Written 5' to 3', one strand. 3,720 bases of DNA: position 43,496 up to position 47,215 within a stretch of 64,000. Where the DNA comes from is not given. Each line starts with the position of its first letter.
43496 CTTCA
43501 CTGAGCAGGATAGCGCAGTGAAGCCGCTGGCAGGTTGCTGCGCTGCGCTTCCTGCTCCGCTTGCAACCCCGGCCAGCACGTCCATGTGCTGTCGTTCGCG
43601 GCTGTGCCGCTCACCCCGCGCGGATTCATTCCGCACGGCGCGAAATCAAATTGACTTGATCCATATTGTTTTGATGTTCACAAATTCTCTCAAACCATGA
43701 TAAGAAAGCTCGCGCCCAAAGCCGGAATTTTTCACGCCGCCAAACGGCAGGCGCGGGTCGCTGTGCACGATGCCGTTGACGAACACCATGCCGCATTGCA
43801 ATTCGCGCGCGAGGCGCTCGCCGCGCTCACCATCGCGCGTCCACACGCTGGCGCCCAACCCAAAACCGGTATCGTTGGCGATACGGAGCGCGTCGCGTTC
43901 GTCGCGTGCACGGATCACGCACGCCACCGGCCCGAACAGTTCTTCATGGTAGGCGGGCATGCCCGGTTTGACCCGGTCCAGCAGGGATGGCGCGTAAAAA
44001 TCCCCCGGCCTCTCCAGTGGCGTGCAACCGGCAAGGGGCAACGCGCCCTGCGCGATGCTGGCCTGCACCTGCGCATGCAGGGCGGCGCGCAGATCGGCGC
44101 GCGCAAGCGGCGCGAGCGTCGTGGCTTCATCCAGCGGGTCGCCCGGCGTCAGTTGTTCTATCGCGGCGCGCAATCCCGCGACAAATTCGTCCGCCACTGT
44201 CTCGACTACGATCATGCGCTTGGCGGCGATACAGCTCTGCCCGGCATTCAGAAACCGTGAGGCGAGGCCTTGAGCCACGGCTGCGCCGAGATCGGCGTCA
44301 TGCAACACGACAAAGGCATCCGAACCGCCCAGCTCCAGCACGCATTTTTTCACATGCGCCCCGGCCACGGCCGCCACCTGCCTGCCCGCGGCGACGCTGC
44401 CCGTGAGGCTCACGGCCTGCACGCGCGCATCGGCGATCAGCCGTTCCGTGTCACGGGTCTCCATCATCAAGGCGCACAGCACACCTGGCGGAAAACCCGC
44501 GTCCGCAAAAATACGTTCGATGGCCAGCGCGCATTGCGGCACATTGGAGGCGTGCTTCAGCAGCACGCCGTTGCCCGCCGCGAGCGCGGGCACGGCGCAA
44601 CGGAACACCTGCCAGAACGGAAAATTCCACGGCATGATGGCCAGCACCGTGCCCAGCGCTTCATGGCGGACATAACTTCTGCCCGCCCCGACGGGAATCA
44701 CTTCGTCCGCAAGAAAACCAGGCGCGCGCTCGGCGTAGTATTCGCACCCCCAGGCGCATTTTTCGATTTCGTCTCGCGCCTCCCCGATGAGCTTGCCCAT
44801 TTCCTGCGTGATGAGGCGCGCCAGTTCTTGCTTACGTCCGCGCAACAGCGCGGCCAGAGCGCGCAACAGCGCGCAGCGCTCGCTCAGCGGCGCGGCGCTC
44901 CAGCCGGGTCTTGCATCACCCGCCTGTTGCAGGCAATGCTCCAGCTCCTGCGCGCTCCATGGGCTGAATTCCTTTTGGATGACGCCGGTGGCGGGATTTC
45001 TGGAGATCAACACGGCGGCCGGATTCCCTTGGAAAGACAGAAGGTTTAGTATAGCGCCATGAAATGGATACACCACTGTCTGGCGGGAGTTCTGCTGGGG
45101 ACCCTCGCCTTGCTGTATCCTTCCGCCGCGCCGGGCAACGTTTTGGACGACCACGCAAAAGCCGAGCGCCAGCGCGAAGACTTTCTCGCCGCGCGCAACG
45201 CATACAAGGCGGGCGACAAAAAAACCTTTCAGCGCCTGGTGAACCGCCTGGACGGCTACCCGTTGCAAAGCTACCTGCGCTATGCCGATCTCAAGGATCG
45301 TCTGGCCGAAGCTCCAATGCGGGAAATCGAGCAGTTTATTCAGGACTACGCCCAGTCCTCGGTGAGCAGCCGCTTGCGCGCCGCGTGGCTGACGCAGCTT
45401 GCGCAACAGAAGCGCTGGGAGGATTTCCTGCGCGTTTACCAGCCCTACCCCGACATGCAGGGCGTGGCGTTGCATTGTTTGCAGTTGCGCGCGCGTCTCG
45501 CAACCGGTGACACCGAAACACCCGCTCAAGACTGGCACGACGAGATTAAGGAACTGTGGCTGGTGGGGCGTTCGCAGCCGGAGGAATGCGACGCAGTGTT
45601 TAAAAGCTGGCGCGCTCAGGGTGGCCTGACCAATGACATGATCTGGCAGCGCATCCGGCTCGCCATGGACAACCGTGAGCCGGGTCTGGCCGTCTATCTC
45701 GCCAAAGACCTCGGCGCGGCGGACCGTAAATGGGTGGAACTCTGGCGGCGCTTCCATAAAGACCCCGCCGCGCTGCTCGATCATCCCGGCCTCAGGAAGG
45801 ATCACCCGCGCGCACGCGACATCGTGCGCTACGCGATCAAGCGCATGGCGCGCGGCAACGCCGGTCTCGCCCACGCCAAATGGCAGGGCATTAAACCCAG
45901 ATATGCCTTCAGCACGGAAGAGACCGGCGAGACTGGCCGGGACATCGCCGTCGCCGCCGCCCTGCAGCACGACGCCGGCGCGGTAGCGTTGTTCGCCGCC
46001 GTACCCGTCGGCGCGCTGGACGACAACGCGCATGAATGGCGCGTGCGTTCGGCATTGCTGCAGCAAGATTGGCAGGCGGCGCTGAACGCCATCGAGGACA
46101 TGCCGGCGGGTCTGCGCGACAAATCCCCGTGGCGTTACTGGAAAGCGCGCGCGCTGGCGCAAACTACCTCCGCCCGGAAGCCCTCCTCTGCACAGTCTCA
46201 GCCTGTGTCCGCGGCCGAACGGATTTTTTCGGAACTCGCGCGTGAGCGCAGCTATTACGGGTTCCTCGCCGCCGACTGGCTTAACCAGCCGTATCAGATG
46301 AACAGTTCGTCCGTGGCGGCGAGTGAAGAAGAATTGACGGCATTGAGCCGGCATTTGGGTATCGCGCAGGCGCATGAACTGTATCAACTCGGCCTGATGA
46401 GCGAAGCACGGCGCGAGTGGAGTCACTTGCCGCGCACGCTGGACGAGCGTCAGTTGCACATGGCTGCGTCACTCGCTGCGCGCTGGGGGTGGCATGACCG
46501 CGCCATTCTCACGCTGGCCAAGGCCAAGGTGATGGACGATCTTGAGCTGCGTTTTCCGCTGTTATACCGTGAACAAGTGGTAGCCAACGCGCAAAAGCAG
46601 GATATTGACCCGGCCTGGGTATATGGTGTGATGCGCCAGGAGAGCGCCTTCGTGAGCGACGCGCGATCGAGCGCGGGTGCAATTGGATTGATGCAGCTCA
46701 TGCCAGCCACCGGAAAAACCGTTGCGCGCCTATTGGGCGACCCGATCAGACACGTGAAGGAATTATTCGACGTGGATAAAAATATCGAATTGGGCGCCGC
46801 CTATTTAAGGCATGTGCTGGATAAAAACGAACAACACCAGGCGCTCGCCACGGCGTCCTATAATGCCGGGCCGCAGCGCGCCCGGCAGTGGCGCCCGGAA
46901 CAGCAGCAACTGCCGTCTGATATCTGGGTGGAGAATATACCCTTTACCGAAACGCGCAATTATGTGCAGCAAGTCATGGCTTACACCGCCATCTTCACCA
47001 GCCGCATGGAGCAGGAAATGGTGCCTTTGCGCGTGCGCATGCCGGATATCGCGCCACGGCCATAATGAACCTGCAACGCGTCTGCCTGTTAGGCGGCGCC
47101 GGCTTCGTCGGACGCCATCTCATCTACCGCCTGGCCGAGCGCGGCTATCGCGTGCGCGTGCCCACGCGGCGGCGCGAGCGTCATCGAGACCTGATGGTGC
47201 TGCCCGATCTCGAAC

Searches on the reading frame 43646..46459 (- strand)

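Call 67: search_protein_families(library=pfam, proteins=[window:43646-46459:-], max_evalue=0.001)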
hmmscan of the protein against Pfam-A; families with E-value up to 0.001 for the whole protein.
window:43646-46459:- (937 aa): 1 family
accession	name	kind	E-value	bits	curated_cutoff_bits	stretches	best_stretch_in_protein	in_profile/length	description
PF00171.27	Aldedh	-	1.6e-133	446.1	23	1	486-932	11-461/461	Aldehyde dehydrogenase family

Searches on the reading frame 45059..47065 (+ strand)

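Call 67: search_protein_families(library=pfam, proteins=[window:45059-47065:+], max_evalue=0.001)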
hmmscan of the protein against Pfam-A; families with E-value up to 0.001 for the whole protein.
window:45059-47065:+ (668 aa): 3 families
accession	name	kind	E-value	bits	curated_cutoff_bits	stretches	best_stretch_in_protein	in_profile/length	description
PF01464.25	SLT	-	3.8e-27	94.6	21.3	1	509-619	5-112/117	Transglycosylase SLT domain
PF14718.12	SLT_L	-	2.6e-18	66.4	25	1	431-495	4-68/68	Soluble lytic murein transglycosylase L domain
PF00760.24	Cucumo_coat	-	4.9e-05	23.4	22.6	1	162-213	81-134/175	Cucumovirus coat protein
